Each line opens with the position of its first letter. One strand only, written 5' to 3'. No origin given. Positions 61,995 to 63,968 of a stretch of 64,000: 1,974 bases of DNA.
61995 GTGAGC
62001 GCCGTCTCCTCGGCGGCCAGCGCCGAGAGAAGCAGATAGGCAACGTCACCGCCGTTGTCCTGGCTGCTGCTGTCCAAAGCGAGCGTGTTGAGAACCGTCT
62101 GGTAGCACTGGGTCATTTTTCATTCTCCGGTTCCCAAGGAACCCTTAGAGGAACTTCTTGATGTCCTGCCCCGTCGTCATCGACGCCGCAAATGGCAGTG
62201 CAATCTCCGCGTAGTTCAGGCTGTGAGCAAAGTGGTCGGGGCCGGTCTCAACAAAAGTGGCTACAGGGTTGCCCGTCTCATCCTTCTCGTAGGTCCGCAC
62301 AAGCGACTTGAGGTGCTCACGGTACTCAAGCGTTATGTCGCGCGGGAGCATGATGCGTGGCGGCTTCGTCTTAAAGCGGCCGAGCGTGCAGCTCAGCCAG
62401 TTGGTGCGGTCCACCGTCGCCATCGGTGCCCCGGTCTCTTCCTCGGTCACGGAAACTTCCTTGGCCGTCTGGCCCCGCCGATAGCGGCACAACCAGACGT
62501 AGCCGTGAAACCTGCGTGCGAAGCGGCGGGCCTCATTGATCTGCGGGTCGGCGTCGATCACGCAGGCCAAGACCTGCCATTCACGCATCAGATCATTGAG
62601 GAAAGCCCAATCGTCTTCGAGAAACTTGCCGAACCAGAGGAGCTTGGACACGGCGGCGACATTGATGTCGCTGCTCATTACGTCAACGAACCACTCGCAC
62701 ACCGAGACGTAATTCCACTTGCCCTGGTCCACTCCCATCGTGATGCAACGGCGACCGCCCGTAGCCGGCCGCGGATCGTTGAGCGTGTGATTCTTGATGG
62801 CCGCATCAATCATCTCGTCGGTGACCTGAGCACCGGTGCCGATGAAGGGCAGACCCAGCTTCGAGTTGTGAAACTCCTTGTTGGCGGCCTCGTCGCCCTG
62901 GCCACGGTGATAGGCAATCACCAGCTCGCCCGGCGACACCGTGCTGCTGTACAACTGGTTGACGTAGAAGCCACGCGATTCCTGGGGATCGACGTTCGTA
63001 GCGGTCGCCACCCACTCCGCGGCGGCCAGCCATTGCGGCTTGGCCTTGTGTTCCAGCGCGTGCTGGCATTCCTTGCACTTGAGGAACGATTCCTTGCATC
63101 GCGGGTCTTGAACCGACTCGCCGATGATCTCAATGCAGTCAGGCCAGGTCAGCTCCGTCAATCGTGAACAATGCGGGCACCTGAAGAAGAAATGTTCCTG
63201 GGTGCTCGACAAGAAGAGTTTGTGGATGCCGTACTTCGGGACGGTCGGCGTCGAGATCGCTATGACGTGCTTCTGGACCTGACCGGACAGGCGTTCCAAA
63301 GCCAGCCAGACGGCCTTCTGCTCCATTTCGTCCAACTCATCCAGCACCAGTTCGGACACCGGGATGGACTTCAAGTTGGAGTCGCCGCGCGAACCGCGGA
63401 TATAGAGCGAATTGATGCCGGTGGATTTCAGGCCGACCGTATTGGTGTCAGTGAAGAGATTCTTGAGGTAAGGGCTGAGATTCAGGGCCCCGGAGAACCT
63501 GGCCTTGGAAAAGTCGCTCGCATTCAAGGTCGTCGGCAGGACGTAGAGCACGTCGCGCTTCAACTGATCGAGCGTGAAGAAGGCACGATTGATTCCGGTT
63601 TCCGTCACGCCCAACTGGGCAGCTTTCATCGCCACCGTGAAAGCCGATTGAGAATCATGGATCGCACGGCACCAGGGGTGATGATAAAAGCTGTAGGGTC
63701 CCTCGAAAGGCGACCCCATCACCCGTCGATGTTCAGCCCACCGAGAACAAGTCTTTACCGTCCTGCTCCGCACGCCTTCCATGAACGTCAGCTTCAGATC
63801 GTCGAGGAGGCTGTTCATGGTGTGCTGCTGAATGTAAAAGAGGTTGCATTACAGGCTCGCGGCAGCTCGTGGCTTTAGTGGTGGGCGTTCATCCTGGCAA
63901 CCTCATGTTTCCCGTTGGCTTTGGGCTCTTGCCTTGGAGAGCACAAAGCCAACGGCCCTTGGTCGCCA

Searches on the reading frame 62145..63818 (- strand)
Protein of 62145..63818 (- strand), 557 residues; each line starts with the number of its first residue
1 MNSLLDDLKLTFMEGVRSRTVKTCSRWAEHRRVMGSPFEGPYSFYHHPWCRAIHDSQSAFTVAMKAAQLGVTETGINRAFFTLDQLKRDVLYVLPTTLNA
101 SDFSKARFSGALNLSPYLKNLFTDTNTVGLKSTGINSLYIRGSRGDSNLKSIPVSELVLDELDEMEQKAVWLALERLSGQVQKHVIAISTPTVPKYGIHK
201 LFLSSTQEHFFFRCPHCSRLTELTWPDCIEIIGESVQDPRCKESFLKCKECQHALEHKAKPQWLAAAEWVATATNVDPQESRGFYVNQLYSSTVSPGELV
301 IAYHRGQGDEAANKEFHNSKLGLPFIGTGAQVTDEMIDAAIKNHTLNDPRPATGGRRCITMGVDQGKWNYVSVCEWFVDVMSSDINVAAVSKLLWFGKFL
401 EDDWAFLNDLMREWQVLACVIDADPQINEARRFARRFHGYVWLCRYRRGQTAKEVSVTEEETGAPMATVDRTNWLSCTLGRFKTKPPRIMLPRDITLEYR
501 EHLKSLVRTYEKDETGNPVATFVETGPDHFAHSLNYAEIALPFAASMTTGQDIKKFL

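Call 7: search_protein_families(library=phrogs, proteins=[window:62145-63818:-], max_evalue=0.001)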
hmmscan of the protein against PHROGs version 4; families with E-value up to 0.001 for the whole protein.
window:62145-63818:- (557 aa): 4 families
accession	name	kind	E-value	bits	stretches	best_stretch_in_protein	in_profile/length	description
phrog_675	-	head and packaging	2.2e-94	317.8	1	17-543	17-549/576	terminase large subunit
phrog_15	-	head and packaging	3.8e-51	175.5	1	16-366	349-723/1330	terminase large subunit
phrog_12876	-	head and packaging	1.2e-17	65.3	1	101-227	7-133/235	terminase large subunit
phrog_21311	-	head and packaging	1.3e-14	55.6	1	95-281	2-201/218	terminase large subunit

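Call 76: search_dna_similar(query=window:62145-63818:-, collection=phages, mode=protein, max_evalue=1e-10, max_rows=12)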
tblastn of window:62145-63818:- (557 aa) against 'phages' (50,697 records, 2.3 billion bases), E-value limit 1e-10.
Records with a match: 784; places in all: 785; records where one place covers at least 80% of the query: 548.
Best place of each record, by identity: <60% 784.
By first word of the organism name: Staphylococcus 263; Bacillus 228; Listeria 54; Enterococcus 52; Vibrio 31; Lactobacillus 23; Bacteriophage 20; Wolbachia 12; Ralstonia 11; Rhodobacter 11; and 33 more.
By host as written in the record: Staphylococcus aureus 88; - 84; Listeria monocytogenes 43; Bacillus cereus 26; Staphylococcus sp. 24; Bacillus subtilis 24; Bacillus thuringiensis subsp. kurstaki 20; Staphylococcus carnosus TM300 17; and 212 more.
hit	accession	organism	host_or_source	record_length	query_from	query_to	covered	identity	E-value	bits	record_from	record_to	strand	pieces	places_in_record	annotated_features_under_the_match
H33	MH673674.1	Thermus phage phiMa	Thermus thermophilus HB8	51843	35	541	91%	27.5%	6e-30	131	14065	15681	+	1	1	hypothetical protein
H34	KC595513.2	Bacillus phage Shanette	Bacillus cereus BGSC 6E1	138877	22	541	93%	26.7%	3e-28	125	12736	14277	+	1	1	although not included in this record, this repeat region also exists ... | terminase large subunit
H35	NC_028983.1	Bacillus phage Shanette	Bacillus cereus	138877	22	541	93%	26.7%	3e-28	125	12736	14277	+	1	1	although not included in this record, this repeat region also exists ... | terminase large subunit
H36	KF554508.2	Bacillus phage CP-51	Bacillus cereus HER1399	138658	22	541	93%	26.3%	2e-27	123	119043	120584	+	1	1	putative large terminase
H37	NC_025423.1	Bacillus phage CP-51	Bacillus cereus HER1399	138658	22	541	93%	26.3%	2e-27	123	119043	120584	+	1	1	terminase large subunit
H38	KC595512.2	Bacillus phage JL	Bacillus cereus BGSC 6E1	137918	22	541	93%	26.2%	8e-27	121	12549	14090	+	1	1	although not included in this record, this repeat region also exists ... | terminase large subunit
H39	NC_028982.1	Bacillus phage JL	Bacillus cereus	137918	22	541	93%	26.2%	8e-27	121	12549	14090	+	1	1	although not included in this record, this repeat region also exists ... | terminase large subunit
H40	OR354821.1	Staphylococcus phage Alsa_2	Staphylococcus sp.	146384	21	551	92%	26.0%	7e-27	146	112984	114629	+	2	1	terminase large subunit | hypothetical protein (x2)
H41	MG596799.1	Pseudomonas phage PMBT3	Pseudomonas grimontii MBTL2-21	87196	17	552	96%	24.6%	3e-20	101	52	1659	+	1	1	terminase large subunit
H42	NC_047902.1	Pseudomonas phage PMBT3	Pseudomonas grimontii MBTL2-21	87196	17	552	96%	24.6%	3e-20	101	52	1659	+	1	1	terminase large subunit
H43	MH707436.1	Bacillus phage BSP36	Bacillus subtilis KCCM 11780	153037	21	541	94%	25.3%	2e-29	129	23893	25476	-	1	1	putative terminase large subunit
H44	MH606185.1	Bacillus phage BSP38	Bacillus subtilis KCCM 12052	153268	21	541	94%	25.3%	4e-28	125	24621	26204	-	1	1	putative terminase large subunit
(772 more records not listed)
